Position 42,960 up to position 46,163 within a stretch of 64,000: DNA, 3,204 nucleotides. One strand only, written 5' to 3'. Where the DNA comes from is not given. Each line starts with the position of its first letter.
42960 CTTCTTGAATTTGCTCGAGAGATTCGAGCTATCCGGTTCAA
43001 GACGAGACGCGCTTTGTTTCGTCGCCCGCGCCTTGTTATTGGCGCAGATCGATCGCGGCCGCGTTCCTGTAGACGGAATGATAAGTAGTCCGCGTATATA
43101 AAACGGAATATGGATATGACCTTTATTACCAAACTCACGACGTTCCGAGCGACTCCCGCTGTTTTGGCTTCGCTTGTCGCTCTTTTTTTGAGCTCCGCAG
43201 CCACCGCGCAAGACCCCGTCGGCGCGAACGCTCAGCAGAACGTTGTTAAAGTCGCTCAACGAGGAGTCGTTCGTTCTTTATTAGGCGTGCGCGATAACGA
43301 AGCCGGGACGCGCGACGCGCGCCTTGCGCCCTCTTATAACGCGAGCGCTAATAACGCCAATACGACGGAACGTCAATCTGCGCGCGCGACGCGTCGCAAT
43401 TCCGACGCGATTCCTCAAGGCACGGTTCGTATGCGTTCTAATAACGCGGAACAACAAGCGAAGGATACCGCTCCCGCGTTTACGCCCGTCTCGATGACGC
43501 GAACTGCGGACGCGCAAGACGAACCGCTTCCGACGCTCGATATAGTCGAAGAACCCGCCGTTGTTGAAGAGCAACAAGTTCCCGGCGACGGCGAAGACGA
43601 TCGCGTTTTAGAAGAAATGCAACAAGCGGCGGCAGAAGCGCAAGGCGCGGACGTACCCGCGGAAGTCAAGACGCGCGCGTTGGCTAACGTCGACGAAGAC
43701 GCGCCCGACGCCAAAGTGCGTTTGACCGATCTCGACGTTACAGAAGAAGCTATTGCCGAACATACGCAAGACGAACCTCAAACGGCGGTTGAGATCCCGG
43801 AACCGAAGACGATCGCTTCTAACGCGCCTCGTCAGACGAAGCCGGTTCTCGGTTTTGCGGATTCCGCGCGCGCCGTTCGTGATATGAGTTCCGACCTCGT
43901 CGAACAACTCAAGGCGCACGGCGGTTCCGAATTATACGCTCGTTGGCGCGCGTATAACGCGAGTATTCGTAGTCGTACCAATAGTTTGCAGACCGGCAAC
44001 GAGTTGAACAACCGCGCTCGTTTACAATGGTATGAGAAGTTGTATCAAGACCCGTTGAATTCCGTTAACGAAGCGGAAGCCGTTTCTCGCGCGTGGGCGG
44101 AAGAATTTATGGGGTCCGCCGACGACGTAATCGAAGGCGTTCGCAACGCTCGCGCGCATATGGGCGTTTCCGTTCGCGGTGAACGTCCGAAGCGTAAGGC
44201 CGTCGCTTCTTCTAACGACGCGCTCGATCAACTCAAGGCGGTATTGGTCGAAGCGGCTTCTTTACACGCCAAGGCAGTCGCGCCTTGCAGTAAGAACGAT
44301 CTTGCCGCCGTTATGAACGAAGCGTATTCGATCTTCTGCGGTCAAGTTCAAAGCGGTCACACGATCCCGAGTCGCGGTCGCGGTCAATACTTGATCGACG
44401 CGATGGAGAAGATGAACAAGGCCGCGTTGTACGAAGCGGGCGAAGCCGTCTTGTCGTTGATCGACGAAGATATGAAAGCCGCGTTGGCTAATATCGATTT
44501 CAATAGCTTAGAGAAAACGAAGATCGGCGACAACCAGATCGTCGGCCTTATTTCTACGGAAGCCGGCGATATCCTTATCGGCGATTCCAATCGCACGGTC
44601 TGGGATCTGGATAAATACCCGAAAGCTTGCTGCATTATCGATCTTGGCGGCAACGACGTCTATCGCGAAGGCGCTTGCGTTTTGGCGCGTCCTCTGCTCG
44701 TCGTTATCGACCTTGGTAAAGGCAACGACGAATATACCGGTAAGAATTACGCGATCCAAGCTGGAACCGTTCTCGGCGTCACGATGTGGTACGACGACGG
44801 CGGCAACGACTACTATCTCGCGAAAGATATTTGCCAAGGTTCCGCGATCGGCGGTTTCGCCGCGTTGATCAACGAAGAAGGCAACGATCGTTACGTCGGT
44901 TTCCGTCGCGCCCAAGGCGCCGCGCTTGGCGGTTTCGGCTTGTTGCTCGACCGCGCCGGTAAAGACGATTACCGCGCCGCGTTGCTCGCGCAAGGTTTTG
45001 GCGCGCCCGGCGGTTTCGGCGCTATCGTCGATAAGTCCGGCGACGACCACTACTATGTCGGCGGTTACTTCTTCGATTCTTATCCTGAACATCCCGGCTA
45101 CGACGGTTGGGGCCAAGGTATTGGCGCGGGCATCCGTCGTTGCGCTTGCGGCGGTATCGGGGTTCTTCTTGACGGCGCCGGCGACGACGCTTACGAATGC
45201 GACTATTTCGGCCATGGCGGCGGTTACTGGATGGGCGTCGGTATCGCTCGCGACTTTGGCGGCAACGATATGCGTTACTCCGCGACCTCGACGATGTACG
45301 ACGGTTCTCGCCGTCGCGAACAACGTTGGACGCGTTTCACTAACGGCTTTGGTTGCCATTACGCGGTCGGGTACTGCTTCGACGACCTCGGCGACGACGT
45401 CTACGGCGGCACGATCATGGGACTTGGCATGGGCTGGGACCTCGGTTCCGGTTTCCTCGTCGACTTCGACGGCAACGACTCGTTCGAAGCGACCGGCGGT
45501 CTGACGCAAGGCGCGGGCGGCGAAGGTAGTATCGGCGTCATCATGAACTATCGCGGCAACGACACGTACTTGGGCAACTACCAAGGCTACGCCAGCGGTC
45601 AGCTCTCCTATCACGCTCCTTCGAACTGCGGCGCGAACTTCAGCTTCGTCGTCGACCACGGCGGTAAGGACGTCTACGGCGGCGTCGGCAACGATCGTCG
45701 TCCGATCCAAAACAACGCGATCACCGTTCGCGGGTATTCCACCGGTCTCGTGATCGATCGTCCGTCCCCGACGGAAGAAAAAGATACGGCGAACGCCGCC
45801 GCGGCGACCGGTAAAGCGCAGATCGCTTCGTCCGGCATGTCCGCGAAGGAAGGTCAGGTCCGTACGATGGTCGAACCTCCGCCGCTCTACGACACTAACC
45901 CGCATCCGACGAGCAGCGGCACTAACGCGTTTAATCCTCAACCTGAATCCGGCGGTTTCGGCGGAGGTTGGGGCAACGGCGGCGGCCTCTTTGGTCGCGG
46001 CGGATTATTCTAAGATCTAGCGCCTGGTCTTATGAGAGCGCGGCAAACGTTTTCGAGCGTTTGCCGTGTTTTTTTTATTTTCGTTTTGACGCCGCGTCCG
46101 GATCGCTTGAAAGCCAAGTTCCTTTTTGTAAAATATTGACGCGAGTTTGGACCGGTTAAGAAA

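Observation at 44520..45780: Undescribed repeat family with about 12 units and a (D)xGG(N/D)DxY core in a 967-aa secreted protein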

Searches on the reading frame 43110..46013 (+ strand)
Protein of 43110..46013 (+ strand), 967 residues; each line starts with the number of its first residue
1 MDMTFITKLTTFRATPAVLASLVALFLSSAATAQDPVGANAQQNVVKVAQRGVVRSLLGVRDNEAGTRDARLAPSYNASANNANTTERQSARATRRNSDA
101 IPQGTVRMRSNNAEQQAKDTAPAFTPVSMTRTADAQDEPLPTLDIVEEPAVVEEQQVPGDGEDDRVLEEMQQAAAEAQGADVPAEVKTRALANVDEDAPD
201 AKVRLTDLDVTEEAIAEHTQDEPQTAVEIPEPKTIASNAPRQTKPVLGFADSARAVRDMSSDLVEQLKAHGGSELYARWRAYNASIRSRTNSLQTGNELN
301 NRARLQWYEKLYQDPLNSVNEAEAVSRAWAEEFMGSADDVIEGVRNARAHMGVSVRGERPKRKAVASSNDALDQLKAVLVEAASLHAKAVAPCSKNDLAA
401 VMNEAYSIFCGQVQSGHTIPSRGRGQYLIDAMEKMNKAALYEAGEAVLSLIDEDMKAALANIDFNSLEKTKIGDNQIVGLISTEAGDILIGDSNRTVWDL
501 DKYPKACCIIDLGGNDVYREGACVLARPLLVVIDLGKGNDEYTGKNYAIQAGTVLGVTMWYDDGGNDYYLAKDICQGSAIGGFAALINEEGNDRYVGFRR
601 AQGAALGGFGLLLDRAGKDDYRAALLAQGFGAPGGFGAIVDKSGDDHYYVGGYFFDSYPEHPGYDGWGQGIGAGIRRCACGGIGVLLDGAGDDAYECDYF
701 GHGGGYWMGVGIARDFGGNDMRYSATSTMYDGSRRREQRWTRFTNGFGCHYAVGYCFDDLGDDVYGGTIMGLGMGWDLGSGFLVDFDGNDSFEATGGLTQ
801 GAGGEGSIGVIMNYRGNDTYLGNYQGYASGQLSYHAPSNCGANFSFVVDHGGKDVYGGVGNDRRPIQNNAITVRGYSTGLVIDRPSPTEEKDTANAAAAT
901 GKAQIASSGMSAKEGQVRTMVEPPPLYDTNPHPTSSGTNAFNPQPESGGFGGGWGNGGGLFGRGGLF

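Call 3: search_protein_families(library=pfam, proteins=[window:43110-46013:+], max_evalue=1)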
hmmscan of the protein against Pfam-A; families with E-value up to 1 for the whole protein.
window:43110-46013:+ (967 aa): 0 families

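Call 4: search_protein_families(library=ncbifam, proteins=[window:43110-46013:+], max_evalue=1)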
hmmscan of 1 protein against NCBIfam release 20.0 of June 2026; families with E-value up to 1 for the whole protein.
window:43110-46013:+ (967 aa): 0 families

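Call 5: search_solved_structures(query=window:43110-46013:+, max_evalue=10, show_alignments=2)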
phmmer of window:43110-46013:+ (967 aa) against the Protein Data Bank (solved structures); distinct sequences matched with E-value up to 10: 1.
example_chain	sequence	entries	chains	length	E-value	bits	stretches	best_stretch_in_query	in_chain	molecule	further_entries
9bnk_H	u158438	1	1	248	0.62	11.1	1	632-682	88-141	V031-a.01 heavy chain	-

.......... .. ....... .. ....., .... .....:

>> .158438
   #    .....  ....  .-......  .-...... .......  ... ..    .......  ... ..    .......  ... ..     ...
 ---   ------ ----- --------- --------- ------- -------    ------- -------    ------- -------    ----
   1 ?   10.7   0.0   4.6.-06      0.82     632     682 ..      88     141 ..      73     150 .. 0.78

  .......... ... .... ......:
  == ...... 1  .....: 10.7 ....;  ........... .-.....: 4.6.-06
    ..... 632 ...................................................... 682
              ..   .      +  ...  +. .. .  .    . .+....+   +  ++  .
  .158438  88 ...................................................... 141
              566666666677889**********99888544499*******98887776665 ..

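Call 7: find_homologous_proteins(query=window:43110-46013:+, max_evalue=0.001)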
Query window:43110-46013:+ (967 aa): 24 proteins with E <= 0.001 among 8000 candidates.
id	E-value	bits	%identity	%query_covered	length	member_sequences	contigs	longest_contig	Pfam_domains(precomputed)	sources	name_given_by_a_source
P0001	0.0e+0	2203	100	100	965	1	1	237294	-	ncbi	-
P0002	0.0e+0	1531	71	98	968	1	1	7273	-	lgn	-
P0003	0.0e+0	1523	70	97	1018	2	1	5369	-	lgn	-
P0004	0.0e+0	1430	67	97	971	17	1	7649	-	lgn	-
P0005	0.0e+0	1414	65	98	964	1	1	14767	-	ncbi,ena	-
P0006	0.0e+0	1410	66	98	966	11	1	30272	-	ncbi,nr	ncbi:MAG: hypothetical protein IJM54_01155 [Thermoguttaceae bacterium]|nr:hypothetical protein [Ther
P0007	0.0e+0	1398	69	92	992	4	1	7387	-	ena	-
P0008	0.0e+0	1380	71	88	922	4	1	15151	-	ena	-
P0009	0.0e+0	1361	66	95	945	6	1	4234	-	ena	-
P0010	0.0e+0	1331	68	91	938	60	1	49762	-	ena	-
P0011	0.0e+0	1209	62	90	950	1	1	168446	-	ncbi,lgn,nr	ncbi:MAG: hypothetical protein Q4G03_02445 [Planctomycetia bacterium]|nr:hypothetical protein [Planc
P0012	0.0e+0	1190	66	82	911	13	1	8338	-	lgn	-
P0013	0.0e+0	1184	62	89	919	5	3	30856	-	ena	-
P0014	0.0e+0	1181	66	79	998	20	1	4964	-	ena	-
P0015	0.0e+0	1178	61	87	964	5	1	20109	-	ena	-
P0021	0.0e+0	1127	62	79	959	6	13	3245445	-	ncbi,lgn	ncbi:MAG: hypothetical protein ACOX0A_09455 [Thermoguttaceae bacterium]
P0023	2.8e-240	818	51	78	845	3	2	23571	-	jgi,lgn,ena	-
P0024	2.0e-39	153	34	39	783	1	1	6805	-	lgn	-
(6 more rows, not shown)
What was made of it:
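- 43110..46013 (+): Complete gene, 967 aa plus stop codon. A 100%-identical NCBI protein, P0001 (965 aa), and 22 homologues at 51-71% BLASTP identity, plus one distant member at 34%, come from Thermoguttaceae/Planctomycetia MAGs (call 7).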

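Call 16: find_encoding_contigs(protein=P0023, flank=8000, max_places=3)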
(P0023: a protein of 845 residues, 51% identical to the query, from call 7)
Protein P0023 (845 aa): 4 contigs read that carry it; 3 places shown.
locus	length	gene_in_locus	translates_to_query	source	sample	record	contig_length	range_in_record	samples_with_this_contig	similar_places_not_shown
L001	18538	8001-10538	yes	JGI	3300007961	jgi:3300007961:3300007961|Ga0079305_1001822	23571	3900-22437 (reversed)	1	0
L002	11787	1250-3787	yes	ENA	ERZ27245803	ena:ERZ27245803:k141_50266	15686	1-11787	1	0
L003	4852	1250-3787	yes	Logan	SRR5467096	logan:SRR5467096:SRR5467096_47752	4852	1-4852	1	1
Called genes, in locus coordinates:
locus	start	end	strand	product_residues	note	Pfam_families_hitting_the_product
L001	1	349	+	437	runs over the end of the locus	PF01261:AP_endonuc_2, PF27526:XylA2_C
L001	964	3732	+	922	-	PF00069:Pkinase, PF07714:PK_Tyr_Ser-Thr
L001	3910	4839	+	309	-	PF00535:Glycos_transf_2, PF13641:Glyco_tranf_2_3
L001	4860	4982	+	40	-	-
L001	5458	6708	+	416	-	PF08666:SAF (weak)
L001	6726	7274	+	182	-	PF01230:HIT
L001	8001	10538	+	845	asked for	-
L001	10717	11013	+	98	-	-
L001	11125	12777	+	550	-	PF00342:PGI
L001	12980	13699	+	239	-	PF12728:HTH_17 (weak), PF00359:PTS_EIIA_2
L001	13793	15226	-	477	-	PF01565:FAD_binding_4, PF02913:FAD-oxidase_C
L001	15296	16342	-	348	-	PF01012:ETF, PF00766:ETF_alpha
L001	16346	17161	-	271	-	PF01012:ETF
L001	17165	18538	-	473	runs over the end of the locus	PF01229:Glyco_hydro_39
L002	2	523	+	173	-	?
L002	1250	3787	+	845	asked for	-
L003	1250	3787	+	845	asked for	-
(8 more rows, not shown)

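Call 17: find_encoding_contigs(protein=P0021, flank=8000, max_places=2)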
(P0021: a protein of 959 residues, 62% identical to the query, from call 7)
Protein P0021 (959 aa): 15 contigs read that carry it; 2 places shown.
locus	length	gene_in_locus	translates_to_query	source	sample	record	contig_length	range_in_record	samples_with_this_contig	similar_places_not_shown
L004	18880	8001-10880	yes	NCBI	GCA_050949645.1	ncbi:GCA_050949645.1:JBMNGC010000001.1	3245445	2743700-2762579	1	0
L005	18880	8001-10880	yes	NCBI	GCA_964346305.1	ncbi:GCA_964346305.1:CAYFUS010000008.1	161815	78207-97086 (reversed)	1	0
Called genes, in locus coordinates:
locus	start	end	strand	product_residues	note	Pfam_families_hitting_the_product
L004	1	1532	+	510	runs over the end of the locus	PF01594:AI-2E_transport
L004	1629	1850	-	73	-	-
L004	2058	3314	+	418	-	PF06134:RhaA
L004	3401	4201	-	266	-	PF02602:HEM4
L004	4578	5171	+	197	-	-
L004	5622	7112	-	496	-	-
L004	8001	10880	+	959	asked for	-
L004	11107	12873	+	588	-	PF00587:tRNA-synt_2b, PF04073:tRNA_edit, PF03129:HGTP_anticodon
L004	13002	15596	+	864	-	PF01411:tRNA-synt_2c, PF07973:tRNA_SAD, PF02272:DHHA1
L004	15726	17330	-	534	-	PF03781:FGE-sulfatase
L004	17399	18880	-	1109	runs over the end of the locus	PF06439:3keto-disac_hyd (weak), PF18582:HZS_alpha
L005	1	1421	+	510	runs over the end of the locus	PF01594:AI-2E_transport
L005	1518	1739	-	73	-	-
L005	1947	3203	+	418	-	PF06134:RhaA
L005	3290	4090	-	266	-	PF02602:HEM4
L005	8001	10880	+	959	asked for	-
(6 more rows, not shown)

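Call 29: search_protein_families(library=pfam, proteins=[P0024, P0023, P0011], max_evalue=1)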
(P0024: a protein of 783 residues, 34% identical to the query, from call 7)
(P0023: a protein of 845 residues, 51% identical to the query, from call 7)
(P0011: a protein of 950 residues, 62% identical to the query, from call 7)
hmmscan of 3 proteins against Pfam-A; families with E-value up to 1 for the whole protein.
P0024 (783 aa): 3 families
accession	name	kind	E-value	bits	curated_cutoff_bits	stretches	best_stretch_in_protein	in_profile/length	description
PF13180.12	PDZ_2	-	2.4e-05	25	27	1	38-110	4-72/80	PDZ domain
PF00595.29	PDZ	-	0.031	15.1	23.2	1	36-87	11-61/81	PDZ domain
PF14685.13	PDZ_Tricorn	-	0.077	13.4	25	1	58-112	32-83/88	Tricorn protease PDZ domain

P0023 (845 aa): 0 families

P0011 (950 aa): 3 families
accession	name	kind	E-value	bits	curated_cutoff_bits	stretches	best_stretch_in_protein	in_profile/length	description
PF09802.14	Sec66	-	0.13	12.3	22.1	1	288-329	124-165/180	Preprotein translocase subunit Sec66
PF12213.14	Dpoe2NT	-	0.14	13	24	1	396-427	26-57/73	DNA polymerases epsilon N terminal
PF08621.15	RPAP1_N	-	0.25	11.6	25.3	1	402-429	11-38/46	RPAP1-like, N-terminal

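Call 30: predict_structure(alignment_id=A1)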
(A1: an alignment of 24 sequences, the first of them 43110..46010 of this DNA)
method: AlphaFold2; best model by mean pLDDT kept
length: 967 residues; sequences in the alignment: 24
mean_pLDDT: 64.5   pTM: 0.69
mean pLDDT of the five models: 64.5, 62.6, 62.2, 60.7, 59.7
residues with pLDDT >= 90: 232; 70-90: 215; 50-70: 176; < 50: 344
segments of 3 or more residues with pLDDT < 50: 1-165, 177-209, 221-228, 233-238, 292-300, 412-416, 625-628, 652-669, 700-706, 726-749, 898-902, 914-918, 923-967
pLDDT, mean of each block of 10 residues (from residue 1): 37 42 36 34 29 36 32 27 31 29 27 29 26 26 30 31 48 49 41 35 40 68 46 48 74 93 90 83 70 46 76 88 93 92 92 74 86 96 95 93 81 53 82 92 94 93 96 92 96 92 90 91 68 94 67 88 91 70 92 76 80 91 56 83 85 38 36 60 86 71 55 89 55 42 37 86 71 66 89 62 73 85 65 52 82 63 71 76 76 56 51 50 44 39 39 36 37
secondary structure, 60 per line:
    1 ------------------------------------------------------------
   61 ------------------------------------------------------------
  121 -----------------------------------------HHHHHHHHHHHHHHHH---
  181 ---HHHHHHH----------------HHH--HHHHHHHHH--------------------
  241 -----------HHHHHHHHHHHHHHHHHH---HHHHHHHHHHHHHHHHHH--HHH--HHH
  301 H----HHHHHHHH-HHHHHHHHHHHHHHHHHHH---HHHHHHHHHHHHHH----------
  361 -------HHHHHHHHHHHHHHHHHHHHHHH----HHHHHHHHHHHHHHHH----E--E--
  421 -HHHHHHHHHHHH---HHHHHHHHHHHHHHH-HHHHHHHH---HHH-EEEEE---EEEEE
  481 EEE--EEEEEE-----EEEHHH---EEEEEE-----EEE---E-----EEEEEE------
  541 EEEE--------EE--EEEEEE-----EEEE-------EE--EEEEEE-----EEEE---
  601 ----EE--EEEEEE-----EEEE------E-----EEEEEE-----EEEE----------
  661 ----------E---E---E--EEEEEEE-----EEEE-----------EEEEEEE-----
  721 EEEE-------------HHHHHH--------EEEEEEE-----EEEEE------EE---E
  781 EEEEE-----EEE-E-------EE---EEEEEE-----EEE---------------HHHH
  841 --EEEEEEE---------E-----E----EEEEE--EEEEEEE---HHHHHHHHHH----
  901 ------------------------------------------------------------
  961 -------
elements in order (helices of 4 or more, strands of 3 or more residues): H162-177 H184-190 H212-220 H252-269 H273-290 H298-301 H306-313 H315-333 H337-350 H368-390 H395-410 H422-433 H437-451 H453-460 E468-472 E476-483 E486-491 E497-499 E506-511 E517-519 E529-534 E541-544 E557-562 E568-571 E583-588 E594-597 E609-614 E620-623 E636-641 E647-650 E682-688 E694-697 E709-715 E721-724 H738-743 E752-758 E764-768 E780-785 E791-793 E808-813 E819-821 H837-840 E843-849 E870-874 E877-883 H887-896
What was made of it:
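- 43845..44504 (+): Conserved all-helical domain, aa 246-465. AF2 predicts helices at pLDDT ~90 (call 30).
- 45765..46010 (+): C-terminal extension, aa 886-967: a short helix, then a Pro-rich stretch and a Gly/aromatic tail ending ........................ AF2 gives a short helix at aa 887-896 (pLDDT ~76) and low confidence beyond, with several segments below 50 (call 30).
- The full-length model shows the same layout (call 30).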

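Call 33: fold_search(model_id=the predicted structure, library=pdb)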
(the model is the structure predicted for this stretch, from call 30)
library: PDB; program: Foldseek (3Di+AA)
matches with E <= 10: 63; with E <= 0.001: 0
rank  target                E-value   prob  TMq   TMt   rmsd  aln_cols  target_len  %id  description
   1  3c7j_B                2.5e-01  0.07  0.05  0.14  24.1       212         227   14  Crystal structure of transcriptional regulator (GntR family member) from Pseudomonas syringae pv. tomato str. DC3000 (released 2008-02-26)
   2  3c7j_A                5.7e-01  0.07  0.06  0.16  19.5       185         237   15  Crystal structure of transcriptional regulator (GntR family member) from Pseudomonas syringae pv. tomato str. DC3000 (released 2008-02-26)
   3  5a2d_A                8.5e-01  0.04  0.07  0.10  14.0       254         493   10  CRYSTAL STRUCTURE OF BETAINE ALDEHYDE DEHYDROGENASE FROM SPINACH SHOWING A THIOHEMIACETAL WITH BETAINE ALDEHYDE (released 2016-02-03)
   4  6rtt_B                8.9e-01  0.02  0.05  0.07  16.7       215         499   11  Piperideine-6-carboxylate dehydrogenase from Streptomyces clavuligerus complexed with picolinic acid (released 2019-12-18)
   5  6k0m                  1.1e+00  0.08  0.16  0.23  11.7       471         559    8  Catalytic domain of GH87 alpha-1,3-glucanase from Paenibacillus glycanilyticus FH11 (released 2019-12-25)
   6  6ep3_B                1.2e+00  0.05  0.06  0.16  13.7       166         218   13  Lar controls the expression of the Listeria monocytogenes agr system and mediates virulence. (released 2018-07-25)
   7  8dti_A                1.8e+00  0.01  0.06  0.08  20.8       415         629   11  Cryo-EM structure of Arabidopsis SPY in complex with GDP-fucose (released 2023-03-08)
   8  8ay2_B                1.9e+00  0.02  0.06  0.10  19.4       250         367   10  Crystal structure of the C-terminal part of rat Sec8 (released 2023-09-13)
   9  9jpj_F                2.2e+00  0.05  0.05  0.16  14.3       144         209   18  Crystal structure of DhdR in complex with DNA (released 2024-11-06)
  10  6try_B                2.2e+00  0.02  0.07  0.10  13.7       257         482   13  Crystal structure of human Aldehyde dehydrogenase 1A3 in complex with MF13 inhibitor compound (released 2021-01-13)
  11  3pqa_B                2.4e+00  0.02  0.05  0.09  17.7       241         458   11  Crystal structure of glyceraldehyde-3-phosphate dehydrogenase GapN from Methanocaldococcus jannaschii DSM 2661 (released 2010-12-15)
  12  6ep3_A                2.5e+00  0.03  0.06  0.15  13.8       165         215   13  Lar controls the expression of the Listeria monocytogenes agr system and mediates virulence. (released 2018-07-25)
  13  4v3f_B                2.9e+00  0.02  0.06  0.10  14.1       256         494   10  Crystal structure of betaine aldehyde dehydrogenase from spinach showing a thiohemiacetal with betaine aldehyde (released 2016-01-20)
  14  4zvw_B                2.9e+00  0.02  0.04  0.07  17.0       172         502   12  Structure of apo human ALDH7A1 in space group C2 (released 2015-08-26)
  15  6vek_A                3.2e+00  0.01  0.05  0.10  15.9       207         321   11  Contact-dependent growth inhibition toxin-immunity protein complex from from E. coli 3006, full-length (released 2021-01-27)
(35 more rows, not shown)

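Call 37: find_homologous_proteins(query=P0024, max_evalue=0.001)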
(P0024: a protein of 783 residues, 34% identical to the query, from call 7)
Query P0024 (783 aa): 895 proteins with E <= 0.001 among 8000 candidates; the best 120 are listed.
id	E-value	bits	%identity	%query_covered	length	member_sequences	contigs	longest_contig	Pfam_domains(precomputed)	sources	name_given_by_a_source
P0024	0.0e+0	1775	100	100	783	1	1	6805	-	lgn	-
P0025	2.6e-292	990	59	96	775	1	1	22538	-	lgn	-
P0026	3.7e-292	990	60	96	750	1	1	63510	-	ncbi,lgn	-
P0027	4.9e-289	979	58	96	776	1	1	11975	PF13180.13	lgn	-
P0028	1.8e-288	978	58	98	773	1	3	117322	PF13180.13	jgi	jgi:hypothetical protein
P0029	2.2e-283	961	58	96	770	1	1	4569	PF13180.13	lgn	-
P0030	3.2e-276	937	56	99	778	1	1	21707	PF13180.13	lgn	-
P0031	5.8e-269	913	56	98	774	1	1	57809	-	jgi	jgi:hypothetical protein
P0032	3.9e-268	910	56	98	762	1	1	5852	-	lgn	-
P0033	9.7e-268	909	55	98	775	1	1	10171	-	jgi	jgi:hypothetical protein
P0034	9.9e-218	744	47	96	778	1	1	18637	-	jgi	-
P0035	1.2e-208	713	48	95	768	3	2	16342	-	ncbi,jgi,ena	-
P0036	1.7e-206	706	46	99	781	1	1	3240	-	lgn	-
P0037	9.9e-205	701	45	98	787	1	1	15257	-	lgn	-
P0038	2.5e-204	699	45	99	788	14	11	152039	-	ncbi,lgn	-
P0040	1.0e-203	697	44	99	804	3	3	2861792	PF13180.13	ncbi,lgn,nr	ncbi:MAG: hypothetical protein HND57_05020 [Planctomycetes bacterium]|nr:hypothetical protein [Planc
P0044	3.5e-201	689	46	97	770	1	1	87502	PF17820.8,PF13180.13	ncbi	-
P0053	4.5e-163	563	43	94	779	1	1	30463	-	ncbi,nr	ncbi:MAG: hypothetical protein KDA22_13940 [Phycisphaerales bacterium]|nr:hypothetical protein [Phyc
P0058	7.7e-147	509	39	95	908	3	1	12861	PF13180.13,PF11954.14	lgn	-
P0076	1.0e-127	446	38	95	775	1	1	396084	-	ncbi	-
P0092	1.5e-120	422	38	95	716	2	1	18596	PF17820.8,PF13180.13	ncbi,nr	ncbi:MAG: PDZ domain-containing protein [Prolixibacteraceae bacterium]|nr:PDZ domain-containing prot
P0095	1.7e-119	419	36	92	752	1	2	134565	PF13180.13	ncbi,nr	ncbi:MAG TPA: PDZ domain-containing protein [Burkholderiales bacterium]|nr:PDZ domain-containing pro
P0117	5.4e-104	367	41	70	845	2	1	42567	PF03372.30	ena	-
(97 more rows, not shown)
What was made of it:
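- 43209..43844 (+): Acidic, low-confidence (probably disordered) region, aa 34-245, net charge -16. Most of the wider family carries a PDZ domain at the N-terminus instead (calls 29, 37).
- The family's usual architecture is a compact ~750-aa PDZ protein (call 37), unlike adhesins.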
